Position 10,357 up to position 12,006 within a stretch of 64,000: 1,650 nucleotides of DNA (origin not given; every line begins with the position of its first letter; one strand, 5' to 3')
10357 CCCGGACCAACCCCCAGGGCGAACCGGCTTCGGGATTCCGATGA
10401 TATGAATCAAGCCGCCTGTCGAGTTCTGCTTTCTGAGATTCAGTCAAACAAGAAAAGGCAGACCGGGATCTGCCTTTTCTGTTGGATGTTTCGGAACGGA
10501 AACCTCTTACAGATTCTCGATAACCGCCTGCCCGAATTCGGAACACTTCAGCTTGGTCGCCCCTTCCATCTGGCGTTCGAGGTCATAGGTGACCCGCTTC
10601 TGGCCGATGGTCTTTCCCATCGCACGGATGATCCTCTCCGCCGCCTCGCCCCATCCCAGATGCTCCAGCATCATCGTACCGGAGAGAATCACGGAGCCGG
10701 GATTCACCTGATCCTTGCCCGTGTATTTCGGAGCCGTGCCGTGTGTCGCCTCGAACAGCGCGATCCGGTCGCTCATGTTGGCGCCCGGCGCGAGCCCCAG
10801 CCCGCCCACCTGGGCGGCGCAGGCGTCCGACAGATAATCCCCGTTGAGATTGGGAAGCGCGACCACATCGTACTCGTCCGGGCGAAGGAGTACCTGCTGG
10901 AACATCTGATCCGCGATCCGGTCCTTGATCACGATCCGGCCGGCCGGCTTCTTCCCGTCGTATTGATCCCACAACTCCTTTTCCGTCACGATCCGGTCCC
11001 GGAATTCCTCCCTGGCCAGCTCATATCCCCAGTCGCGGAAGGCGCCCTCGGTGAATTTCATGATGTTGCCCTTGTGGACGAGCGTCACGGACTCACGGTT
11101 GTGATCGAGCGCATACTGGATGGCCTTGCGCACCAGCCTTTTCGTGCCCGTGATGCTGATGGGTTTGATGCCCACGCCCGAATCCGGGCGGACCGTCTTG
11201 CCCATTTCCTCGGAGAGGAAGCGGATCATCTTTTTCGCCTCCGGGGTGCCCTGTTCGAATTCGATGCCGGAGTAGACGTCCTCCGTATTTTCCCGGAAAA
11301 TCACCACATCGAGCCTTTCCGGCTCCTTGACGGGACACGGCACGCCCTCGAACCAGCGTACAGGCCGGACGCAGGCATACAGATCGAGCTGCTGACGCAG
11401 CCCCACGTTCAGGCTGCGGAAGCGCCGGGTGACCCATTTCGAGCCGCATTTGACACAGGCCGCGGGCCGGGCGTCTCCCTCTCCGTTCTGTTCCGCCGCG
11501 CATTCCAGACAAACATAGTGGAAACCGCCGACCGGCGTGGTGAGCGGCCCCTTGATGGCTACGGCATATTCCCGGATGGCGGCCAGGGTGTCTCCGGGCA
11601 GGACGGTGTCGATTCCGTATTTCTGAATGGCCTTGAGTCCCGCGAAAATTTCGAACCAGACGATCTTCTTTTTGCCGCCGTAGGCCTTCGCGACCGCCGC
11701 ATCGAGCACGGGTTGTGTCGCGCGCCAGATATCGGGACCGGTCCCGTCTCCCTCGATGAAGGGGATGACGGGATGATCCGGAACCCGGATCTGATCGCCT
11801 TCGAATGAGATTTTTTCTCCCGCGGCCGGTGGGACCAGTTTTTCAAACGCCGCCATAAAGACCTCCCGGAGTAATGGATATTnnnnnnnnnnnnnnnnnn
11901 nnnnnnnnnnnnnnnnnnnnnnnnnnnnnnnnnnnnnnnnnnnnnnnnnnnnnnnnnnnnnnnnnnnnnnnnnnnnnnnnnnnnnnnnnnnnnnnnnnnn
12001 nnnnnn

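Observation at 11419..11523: Isocitrate dehydrogenase carries a Cys4 zinc-ribbon-like insertion directly abutting the conserved regulatory serine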

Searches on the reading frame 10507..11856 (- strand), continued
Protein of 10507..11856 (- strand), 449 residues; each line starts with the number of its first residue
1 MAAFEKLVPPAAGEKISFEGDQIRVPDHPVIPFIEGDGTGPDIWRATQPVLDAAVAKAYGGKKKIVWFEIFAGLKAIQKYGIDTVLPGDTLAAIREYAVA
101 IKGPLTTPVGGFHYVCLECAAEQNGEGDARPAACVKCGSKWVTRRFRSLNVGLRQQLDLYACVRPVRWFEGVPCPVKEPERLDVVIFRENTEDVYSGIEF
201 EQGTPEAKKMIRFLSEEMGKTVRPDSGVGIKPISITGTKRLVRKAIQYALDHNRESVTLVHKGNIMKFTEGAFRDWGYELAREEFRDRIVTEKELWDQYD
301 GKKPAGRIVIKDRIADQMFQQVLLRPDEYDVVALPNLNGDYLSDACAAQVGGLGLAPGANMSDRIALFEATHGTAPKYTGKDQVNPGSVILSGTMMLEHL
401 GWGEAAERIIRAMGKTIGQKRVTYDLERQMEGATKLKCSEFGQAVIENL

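Call 17: search_protein_families(library=ncbifam, proteins=[window:10507-11856:-], max_evalue=0.00001)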
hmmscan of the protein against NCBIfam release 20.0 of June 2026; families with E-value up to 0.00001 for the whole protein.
window:10507-11856:- (449 aa): 17 families
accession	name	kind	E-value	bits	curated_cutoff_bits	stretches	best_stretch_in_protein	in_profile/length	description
TIGR00183.1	prok_nadp_idh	equivalog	3.6e-200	665.1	567.3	2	143-449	108-416/417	isocitrate dehydrogenase (NADP(+))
NF005425.0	PRK07006.1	equivalog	5.4e-192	638.1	490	2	146-449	111-416/416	NADP-dependent isocitrate dehydrogenase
NF005610.0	PRK07362.1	equivalog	9.1e-166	552.2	585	2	1-296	1-273/474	NADP-dependent isocitrate dehydrogenase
NF005036.0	PRK06451.1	equivalog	1.3e-140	468.9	484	2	142-447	102-406/412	NADP-dependent isocitrate dehydrogenase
NF006673.0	PRK09222.1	equivalog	4e-71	240.4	509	1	146-449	81-341/482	NADP-dependent isocitrate dehydrogenase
NF006529.0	PRK08997.1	equivalog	2.5e-65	220.7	510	2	142-449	75-335/335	isocitrate dehydrogenase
TIGR02088.1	LEU3_arch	subfamily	1.9e-62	211.4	409.8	3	308-428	192-312/324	isopropylmalate/isohomocitrate dehydrogenases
TIGR02924.1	ICDH_alpha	equivalog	1.7e-55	189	561.35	1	145-449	76-337/473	isocitrate dehydrogenase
TIGR00175.1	mito_nad_idh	equivalog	3.8e-53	180.8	432.4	2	230-449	140-334/334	isocitrate dehydrogenase (NAD(+))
NF040626.1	AksF2_Meth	equivalog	6.7e-52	176.8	540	1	142-426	71-313/333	homoisocitrate dehydrogenase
NF040619.1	AksF_Meth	equivalog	7.1e-48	163.4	500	1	143-430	78-334/343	homoisocitrate dehydrogenase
NF002898.0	PRK03437.1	equivalog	1.5e-41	142.9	393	2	323-433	226-329/347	3-isopropylmalate dehydrogenase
TIGR02089.1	TTC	equivalog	1.6e-35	122.6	470.4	1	149-431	91-340/352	tartrate dehydrogenase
NF040855.1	iso_homocit_dh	equivalog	1.4e-31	110.1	680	2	309-429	187-305/345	isocitrate--homoisocitrate dehydrogenase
NF006048.0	PRK08194.1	equivalog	6.9e-30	104.3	501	1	313-428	216-334/352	tartrate dehydrogenase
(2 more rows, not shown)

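Call 18: predict_structure(alignment_id=A1)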
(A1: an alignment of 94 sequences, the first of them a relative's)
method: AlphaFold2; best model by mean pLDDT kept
length: 449 residues; sequences in the alignment: 94
mean_pLDDT: 90.1   pTM: 0.90
mean pLDDT of the five models: 90.1, 88.7, 88.5, 86.4, 86.4
residues with pLDDT >= 90: 288; 70-90: 143; 50-70: 16; < 50: 2
segments of 3 or more residues with pLDDT < 50: none
pLDDT, mean of each block of 10 residues (from residue 1): 86 93 94 88 93 98 97 95 96 97 87 90 92 94 90 92 90 83 90 72 90 93 85 85 96 94 59 90 97 96 94 87 86 84 82 85 94 77 91 97 97 95 88 94 98
secondary structure, 60 per line:
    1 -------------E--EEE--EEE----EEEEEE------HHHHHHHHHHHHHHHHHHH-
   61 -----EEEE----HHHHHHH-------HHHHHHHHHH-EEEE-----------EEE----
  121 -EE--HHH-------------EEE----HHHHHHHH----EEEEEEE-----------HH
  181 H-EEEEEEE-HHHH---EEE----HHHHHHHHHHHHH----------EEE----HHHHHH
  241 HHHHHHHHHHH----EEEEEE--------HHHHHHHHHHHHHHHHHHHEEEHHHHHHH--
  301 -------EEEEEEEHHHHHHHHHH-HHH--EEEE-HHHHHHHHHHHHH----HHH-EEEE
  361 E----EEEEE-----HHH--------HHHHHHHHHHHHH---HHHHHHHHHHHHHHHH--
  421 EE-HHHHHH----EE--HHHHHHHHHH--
elements in order: E17-19 E22-24 E29-34 H41-59 E66-69 H74-80 H88-97 E99-102 E114-116 E142-144 H149-156 E161-167 E183-189 H191-194 E198-200 H205-217 E228-230 H235-251 E256-261 H270-288 E289-291 H292-298 E308-314 H315-324 E331-334 H336-348 E357-361 E366-370 H387-399 H403-418 H424-429 H438-447

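Call 27: list_cluster_members(proteins=[P0001, P0015, P0026, P0037, P0041, P0050, P0058, P0064, P0065, P0059])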
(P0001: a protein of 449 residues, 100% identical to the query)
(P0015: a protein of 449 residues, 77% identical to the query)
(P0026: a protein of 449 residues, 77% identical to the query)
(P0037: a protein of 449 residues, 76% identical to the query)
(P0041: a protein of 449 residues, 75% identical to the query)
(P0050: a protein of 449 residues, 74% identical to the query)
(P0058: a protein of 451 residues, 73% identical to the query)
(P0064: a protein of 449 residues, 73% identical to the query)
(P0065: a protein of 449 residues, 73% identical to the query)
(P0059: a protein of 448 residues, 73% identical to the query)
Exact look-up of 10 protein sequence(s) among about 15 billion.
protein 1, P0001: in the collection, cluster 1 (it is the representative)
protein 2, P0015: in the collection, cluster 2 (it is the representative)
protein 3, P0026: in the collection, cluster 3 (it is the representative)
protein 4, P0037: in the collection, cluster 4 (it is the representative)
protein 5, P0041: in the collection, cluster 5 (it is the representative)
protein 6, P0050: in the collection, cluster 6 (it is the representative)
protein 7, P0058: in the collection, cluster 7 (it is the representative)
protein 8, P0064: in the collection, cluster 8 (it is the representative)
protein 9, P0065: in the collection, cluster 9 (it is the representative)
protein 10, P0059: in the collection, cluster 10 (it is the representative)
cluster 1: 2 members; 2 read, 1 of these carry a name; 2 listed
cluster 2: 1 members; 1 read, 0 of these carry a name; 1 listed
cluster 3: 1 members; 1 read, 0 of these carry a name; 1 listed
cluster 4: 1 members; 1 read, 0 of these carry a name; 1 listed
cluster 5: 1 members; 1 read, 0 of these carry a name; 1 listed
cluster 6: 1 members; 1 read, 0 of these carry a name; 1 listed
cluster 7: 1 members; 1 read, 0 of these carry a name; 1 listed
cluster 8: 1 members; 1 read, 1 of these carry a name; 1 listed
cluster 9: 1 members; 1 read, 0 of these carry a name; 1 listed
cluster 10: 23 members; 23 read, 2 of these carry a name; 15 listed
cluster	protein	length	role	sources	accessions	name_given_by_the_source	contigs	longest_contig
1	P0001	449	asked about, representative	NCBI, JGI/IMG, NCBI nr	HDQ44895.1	MAG TPA: NADP-dependent isocitrate dehydrogenase [bacterium] | NADP-dependent isocitrate dehydrogenase [bacterium]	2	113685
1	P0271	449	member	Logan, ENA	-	-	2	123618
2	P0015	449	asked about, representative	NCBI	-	-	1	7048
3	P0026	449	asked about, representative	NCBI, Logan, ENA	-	-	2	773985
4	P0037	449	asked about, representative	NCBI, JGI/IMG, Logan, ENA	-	-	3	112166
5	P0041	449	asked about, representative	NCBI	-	-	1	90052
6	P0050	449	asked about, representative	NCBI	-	-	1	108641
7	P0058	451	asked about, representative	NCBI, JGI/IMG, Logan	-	-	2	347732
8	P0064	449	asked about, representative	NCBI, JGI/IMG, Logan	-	isocitrate dehydrogenase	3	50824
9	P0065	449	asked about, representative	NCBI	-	-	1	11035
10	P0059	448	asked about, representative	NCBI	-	-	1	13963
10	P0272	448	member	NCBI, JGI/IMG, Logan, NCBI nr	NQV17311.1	MAG: NADP-dependent isocitrate dehydrogenase [Armatimonadetes bacterium] | NADP-dependent isocitrate dehydrogenase [Armatimonadota bacterium]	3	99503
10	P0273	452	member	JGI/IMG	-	isocitrate dehydrogenase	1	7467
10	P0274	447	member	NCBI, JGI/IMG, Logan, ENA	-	-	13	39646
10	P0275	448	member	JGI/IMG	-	-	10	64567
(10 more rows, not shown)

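Call 28: fold_search(model_id=the predicted structure, library=pdb)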
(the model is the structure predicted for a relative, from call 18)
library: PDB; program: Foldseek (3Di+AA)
matches with E <= 10: 1242; with E <= 0.001: 398
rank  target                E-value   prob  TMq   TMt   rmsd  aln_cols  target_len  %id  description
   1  2iv0_A                4.8e-56  1.00  0.85  0.92   2.7       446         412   56  Thermal stability of isocitrate dehydrogenase from Archaeoglobus fulgidus studied by crystal structure analysis and en (released 2007-04-17)
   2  1hqs_A                1.5e-55  1.00  0.84  0.89   2.5       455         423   56  CRYSTAL STRUCTURE OF ISOCITRATE DEHYDROGENASE FROM BACILLUS SUBTILIS (released 2001-07-25)
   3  3icd                  5.3e-55  1.00  0.84  0.91   2.7       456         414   56  STRUCTURE OF A BACTERIAL ENZYME REGULATED BY PHOSPHORYLATION, ISOCITRATE DEHYDROGENASE (released 1991-01-15)
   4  1sjs                  5.6e-55  1.00  0.82  0.88   3.1       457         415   56  ACCESS TO PHOSPHORYLATION IN ISOCITRATE DEHYDROGENASE MAY OCCUR BY DOMAIN SHIFTING (released 1997-12-03)
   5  5m2e_A                6.7e-55  1.00  0.83  0.89   3.0       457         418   57  Apo structure of Pseudomonas aeruginosa Isocitrate Dehydrogenase, ICD. (released 2017-12-20)
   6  4ajb                  7.1e-55  1.00  0.84  0.91   2.6       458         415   56  3D structure of E. coli Isocitrate Dehydrogenase K100M mutant in complex with Isocitrate, magnesium(II) and thioNADP (released 2012-10-31)
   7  1p8f                  8.4e-55  1.00  0.85  0.91   2.7       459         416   56  A four location model to explain the stereospecificity of proteins. (released 2003-05-20)
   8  1cw1                  9.4e-55  1.00  0.85  0.91   2.7       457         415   56  CRYSTAL STRUCTURE OF ISOCITRATE DEHYDROGENASE MUTANT K230M BOUND TO ISOCITRATE AND MN2+ (released 1999-09-01)
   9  7icd                  2.1e-54  1.00  0.84  0.91   2.7       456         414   55  REGULATION OF AN ENZYME BY PHOSPHORYLATION AT THE ACTIVE SITE (released 1991-10-15)
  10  3dms                  3.5e-54  1.00  0.84  0.91   2.5       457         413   56  1.65A crystal structure of isocitrate dehydrogenase from Burkholderia pseudomallei (released 2008-07-15)
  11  1idd                  3.5e-54  1.00  0.84  0.91   2.7       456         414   56  ISOCITRATE DEHYDROGENASE Y160F MUTANT APO ENZYME (released 1996-03-08)
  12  1grp                  4.2e-54  1.00  0.84  0.91   2.7       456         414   55  REGULATORY AND CATALYTIC MECHANISMS IN ESCHERICHIA COLI ISOCITRATE DEHYDROGENASE: MULTIPLE ROLES FOR N115 (released 1996-04-03)
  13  1iso                  5.6e-54  1.00  0.84  0.91   2.7       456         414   55  ISOCITRATE DEHYDROGENASE: STRUCTURE OF AN ENGINEERED NADP+--> NAD+ SPECIFICITY-REVERSAL MUTANT (released 1996-12-07)
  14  1cw7                  8.9e-54  1.00  0.85  0.91   2.6       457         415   56  LOW TEMPERATURE STRUCTURE OF WILD-TYPE IDH COMPLEXED WITH MG-ISOCITRATE (released 1999-09-01)
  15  1gro                  9.9e-54  1.00  0.84  0.91   2.7       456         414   55  REGULATORY AND CATALYTIC MECHANISMS IN ESCHERICHIA COLI ISOCITRATE DEHYDROGENASE: MULTIPLE ROLES FOR N115 (released 1996-04-03)
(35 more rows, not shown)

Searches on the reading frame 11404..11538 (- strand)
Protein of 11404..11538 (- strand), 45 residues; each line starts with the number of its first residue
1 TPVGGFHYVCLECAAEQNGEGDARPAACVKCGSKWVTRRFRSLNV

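Call 33: find_homologous_proteins(query=A3, max_evalue=0.001)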
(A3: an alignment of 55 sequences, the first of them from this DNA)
Query A3 (55 sequences): 37 candidates shared short words with the query, none scored E <= 0.001.
